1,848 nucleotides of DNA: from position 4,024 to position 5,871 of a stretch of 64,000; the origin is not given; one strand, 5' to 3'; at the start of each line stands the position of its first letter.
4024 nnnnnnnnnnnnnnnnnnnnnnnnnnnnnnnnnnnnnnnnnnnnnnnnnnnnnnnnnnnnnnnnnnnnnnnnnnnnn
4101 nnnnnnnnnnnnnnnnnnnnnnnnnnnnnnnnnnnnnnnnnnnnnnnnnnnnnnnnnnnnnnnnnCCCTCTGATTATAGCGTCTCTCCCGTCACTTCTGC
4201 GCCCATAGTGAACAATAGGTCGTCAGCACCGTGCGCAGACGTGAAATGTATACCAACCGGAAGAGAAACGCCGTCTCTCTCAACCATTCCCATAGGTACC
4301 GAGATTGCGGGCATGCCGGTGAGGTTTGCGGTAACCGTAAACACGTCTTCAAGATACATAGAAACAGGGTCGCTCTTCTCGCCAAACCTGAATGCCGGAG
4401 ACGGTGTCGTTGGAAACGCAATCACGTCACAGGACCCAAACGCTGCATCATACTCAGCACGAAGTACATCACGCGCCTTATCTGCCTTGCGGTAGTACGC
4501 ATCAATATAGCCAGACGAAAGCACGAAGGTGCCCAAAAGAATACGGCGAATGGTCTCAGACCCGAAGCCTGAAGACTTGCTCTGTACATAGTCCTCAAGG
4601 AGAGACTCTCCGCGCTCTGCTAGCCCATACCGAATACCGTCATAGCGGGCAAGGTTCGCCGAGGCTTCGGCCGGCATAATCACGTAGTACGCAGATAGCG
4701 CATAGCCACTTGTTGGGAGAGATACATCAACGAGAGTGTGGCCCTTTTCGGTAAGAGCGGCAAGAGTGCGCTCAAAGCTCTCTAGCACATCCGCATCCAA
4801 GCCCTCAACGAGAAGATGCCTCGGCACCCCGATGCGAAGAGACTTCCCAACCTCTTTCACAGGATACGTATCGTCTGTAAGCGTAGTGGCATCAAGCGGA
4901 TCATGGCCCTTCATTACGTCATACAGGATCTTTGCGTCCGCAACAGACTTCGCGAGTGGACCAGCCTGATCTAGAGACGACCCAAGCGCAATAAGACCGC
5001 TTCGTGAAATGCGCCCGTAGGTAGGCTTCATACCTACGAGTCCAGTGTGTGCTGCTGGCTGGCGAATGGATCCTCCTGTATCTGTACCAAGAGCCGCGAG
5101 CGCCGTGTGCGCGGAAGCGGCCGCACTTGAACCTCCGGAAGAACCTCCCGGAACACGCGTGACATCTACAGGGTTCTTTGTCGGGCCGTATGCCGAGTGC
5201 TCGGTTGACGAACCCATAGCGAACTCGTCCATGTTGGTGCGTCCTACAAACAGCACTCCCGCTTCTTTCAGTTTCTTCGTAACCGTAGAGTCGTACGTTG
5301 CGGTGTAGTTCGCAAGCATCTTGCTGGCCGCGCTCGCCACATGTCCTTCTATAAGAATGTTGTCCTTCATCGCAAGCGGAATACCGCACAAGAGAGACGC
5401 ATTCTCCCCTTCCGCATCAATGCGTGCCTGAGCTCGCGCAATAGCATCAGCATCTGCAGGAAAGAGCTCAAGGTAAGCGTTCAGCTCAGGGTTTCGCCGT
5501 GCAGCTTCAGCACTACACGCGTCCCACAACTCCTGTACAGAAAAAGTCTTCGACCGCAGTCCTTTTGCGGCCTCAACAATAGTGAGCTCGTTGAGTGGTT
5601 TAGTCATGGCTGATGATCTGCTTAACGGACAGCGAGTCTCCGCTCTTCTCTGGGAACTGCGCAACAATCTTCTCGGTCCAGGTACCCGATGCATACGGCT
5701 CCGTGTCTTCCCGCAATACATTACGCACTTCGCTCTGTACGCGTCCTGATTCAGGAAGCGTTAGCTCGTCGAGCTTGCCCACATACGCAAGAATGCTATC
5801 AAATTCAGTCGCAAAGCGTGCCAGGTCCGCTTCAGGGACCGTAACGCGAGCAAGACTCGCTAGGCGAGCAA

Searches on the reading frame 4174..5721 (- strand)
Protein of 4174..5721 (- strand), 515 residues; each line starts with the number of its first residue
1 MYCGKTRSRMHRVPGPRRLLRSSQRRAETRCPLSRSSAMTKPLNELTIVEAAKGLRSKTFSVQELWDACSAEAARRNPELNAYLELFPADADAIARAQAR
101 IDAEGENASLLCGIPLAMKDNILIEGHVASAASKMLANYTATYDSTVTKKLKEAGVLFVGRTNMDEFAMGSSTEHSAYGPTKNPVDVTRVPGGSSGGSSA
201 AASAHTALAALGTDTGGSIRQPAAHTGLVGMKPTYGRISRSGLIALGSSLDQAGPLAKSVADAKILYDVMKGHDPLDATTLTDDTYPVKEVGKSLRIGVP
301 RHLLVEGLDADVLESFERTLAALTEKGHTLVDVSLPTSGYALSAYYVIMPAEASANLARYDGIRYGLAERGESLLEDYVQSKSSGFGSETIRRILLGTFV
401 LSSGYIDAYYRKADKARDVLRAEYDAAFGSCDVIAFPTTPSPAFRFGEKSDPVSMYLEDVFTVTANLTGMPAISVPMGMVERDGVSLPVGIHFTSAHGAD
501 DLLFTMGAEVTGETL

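Call 44: search_protein_families(library=pfam, proteins=[window:4174-5721:-], max_evalue=0.001)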
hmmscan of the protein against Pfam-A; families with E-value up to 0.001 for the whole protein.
window:4174-5721:- (515 aa): 1 family
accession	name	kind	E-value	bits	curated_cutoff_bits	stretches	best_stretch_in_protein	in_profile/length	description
PF01425.27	Amidase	-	5e-139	464.6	27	1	67-503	4-444/445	Amidase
